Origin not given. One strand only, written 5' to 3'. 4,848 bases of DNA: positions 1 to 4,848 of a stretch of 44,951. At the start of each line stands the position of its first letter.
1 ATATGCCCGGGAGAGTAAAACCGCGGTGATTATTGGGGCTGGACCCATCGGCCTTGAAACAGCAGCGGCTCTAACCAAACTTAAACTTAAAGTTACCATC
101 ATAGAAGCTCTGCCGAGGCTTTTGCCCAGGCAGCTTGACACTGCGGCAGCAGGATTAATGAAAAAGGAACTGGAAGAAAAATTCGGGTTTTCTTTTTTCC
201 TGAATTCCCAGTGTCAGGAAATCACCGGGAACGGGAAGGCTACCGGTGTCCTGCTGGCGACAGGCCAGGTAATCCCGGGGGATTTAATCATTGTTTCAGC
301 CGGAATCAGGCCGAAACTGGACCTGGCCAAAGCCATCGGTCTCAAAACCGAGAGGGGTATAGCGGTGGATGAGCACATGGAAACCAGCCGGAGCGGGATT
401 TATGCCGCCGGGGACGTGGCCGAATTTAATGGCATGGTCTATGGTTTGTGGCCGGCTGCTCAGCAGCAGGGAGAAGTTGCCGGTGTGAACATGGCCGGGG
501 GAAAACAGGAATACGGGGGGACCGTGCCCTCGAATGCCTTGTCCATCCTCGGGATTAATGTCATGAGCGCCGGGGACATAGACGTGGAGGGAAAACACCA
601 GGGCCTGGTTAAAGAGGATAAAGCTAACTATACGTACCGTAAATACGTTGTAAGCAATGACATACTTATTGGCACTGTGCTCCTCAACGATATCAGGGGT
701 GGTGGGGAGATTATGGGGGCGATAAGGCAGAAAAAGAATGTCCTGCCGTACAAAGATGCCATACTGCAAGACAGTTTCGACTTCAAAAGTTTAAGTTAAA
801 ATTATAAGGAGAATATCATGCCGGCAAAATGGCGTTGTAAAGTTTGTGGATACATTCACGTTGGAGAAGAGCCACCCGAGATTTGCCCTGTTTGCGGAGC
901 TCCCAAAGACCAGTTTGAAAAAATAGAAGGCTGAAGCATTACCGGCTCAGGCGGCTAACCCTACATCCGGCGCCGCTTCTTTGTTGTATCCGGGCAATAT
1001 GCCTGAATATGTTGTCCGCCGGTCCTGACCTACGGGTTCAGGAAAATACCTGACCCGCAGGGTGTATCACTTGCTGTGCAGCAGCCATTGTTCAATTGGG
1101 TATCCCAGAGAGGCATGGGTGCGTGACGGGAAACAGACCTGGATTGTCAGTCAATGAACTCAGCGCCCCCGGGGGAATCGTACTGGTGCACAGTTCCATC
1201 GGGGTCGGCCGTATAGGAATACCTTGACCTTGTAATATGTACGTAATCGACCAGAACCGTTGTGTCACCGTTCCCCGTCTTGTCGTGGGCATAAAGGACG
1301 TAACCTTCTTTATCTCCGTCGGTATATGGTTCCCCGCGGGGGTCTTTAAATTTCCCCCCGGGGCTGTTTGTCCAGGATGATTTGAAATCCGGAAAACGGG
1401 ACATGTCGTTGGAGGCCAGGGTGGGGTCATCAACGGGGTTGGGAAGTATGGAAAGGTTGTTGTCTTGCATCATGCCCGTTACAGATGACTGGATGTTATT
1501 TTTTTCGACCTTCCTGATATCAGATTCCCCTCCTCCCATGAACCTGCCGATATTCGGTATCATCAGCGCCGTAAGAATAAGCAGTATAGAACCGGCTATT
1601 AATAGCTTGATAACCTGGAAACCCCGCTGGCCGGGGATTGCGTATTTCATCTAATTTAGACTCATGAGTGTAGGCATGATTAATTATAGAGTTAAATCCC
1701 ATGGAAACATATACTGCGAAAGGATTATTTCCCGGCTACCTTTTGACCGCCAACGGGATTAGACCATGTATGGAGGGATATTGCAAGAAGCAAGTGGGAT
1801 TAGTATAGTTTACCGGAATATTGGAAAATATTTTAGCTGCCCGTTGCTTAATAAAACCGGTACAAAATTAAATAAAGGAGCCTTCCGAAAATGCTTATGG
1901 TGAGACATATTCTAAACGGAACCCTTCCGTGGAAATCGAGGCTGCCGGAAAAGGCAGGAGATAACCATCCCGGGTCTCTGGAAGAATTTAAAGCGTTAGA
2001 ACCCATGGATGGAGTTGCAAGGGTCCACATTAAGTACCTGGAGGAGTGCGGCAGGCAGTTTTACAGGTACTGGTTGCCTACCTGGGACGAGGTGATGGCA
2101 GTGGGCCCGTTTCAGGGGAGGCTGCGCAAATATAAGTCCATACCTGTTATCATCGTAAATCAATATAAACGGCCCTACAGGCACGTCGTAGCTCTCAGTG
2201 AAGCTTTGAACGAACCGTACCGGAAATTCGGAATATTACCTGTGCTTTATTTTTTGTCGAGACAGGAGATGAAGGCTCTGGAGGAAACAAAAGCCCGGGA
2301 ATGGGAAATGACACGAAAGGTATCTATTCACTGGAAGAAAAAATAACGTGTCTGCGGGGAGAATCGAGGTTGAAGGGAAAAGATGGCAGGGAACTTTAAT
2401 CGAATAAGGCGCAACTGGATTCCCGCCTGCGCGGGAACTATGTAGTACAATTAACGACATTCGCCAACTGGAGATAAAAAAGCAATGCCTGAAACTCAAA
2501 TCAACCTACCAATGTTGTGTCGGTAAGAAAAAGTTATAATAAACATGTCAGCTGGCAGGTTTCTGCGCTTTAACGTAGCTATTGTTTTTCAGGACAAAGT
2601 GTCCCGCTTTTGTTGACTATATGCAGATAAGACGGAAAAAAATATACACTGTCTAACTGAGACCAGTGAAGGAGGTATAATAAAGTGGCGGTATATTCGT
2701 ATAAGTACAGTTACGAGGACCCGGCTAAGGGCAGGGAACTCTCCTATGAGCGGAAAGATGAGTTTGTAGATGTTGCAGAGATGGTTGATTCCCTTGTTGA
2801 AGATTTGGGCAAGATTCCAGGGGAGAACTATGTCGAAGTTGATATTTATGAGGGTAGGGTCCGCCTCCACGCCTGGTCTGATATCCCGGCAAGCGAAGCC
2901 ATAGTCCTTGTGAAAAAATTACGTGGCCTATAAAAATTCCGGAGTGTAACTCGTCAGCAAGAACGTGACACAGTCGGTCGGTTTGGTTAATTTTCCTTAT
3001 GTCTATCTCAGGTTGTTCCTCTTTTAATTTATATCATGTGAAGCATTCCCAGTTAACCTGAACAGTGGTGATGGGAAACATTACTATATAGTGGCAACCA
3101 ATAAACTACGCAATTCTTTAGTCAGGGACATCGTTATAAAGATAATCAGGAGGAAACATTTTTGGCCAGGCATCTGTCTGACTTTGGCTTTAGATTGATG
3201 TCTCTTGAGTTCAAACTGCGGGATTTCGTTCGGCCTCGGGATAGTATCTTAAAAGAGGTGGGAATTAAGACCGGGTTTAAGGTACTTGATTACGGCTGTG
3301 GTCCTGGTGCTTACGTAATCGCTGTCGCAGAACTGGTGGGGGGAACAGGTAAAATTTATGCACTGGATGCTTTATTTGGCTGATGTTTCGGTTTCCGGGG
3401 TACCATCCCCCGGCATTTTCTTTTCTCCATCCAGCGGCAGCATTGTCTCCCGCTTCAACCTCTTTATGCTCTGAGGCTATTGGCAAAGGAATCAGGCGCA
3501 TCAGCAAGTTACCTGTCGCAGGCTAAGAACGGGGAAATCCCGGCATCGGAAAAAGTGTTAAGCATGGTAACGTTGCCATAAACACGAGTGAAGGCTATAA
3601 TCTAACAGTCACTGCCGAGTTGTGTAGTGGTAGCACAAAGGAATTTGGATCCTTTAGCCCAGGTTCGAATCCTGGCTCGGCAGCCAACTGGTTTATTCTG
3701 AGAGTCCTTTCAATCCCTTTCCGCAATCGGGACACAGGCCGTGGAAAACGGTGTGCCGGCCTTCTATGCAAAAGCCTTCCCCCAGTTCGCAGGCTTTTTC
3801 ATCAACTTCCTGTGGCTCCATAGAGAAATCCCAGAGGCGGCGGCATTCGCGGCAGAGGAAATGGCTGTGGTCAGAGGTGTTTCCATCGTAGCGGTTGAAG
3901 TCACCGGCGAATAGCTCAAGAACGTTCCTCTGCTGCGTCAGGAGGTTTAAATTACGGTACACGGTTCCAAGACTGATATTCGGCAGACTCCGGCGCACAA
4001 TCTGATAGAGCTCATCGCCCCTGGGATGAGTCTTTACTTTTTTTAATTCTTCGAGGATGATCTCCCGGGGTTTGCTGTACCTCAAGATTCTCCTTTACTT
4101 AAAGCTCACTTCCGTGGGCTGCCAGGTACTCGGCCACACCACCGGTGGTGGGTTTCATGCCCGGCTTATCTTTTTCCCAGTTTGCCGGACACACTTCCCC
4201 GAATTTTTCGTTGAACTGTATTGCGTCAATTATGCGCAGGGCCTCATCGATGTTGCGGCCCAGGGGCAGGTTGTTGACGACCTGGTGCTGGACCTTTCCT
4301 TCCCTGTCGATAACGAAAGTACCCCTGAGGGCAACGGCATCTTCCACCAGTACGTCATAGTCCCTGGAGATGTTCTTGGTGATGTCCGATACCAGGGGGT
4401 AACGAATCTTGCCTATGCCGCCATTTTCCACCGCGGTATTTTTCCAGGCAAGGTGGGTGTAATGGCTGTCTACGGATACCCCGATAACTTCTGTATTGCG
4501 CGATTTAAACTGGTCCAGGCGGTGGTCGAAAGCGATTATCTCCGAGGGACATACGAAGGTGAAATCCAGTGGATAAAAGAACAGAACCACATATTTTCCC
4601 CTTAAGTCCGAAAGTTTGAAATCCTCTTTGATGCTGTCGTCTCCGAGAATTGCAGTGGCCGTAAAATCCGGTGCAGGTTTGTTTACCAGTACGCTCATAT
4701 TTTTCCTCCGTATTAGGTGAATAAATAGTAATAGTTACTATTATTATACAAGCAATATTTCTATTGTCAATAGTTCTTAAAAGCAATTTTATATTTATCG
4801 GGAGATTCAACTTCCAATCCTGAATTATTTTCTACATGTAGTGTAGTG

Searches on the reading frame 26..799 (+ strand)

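Call 58: search_protein_families(library=pfam, proteins=[window:26-799:+], max_evalue=0.001)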
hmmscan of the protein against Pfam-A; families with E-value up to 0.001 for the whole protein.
window:26-799:+ (257 aa): 8 families
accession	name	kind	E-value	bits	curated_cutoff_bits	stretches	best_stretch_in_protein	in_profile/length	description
PF07992.20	Pyr_redox_2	-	6.2e-39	134.6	26.1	1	1-149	146-291/291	Pyridine nucleotide-disulphide oxidoreductase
PF00070.33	Pyr_redox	-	3.6e-18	66.3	22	1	2-77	4-79/82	Pyridine nucleotide-disulphide oxidoreductase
PF18267.7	Rubredoxin_C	-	3.3e-14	53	25.9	1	168-237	1-70/70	Rubredoxin NAD+ reductase C-terminal domain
PF13738.12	Pyr_redox_3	-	1.8e-08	34.4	30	1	2-27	2-28/305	Pyridine nucleotide-disulphide oxidoreductase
PF05834.18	Lycopene_cycl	-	2.5e-05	24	23.4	0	2-32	4-36/380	Lycopene cyclase protein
PF13450.12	NAD_binding_8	-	0.00021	21.9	21.9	1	2-32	1-31/68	NAD(P)-binding Rossmann-like domain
PF01266.30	DAO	-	0.00033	20.7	27.9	0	2-28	4-30/353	FAD dependent oxidoreductase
PF00890.30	FAD_binding_2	-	0.00094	18.9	20.4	0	107-136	368-405/414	FAD binding domain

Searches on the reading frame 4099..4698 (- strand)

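Call 58: search_protein_families(library=pfam, proteins=[window:4099-4698:-], max_evalue=0.001)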
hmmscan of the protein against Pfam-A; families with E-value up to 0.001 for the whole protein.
window:4099-4698:- (199 aa): 3 families
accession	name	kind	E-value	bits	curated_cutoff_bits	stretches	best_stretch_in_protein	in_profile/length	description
PF00578.27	AhpC-TSA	-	1.5e-39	135.2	26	1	5-138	1-123/124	AhpC/TSA family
PF08534.16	Redoxin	-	3.5e-18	66.2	26.6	1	5-145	2-137/148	Redoxin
PF10417.14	1-cysPrx_C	-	1.8e-10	41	21.1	1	159-192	1-39/41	C-terminal domain of 1-Cys peroxiredoxin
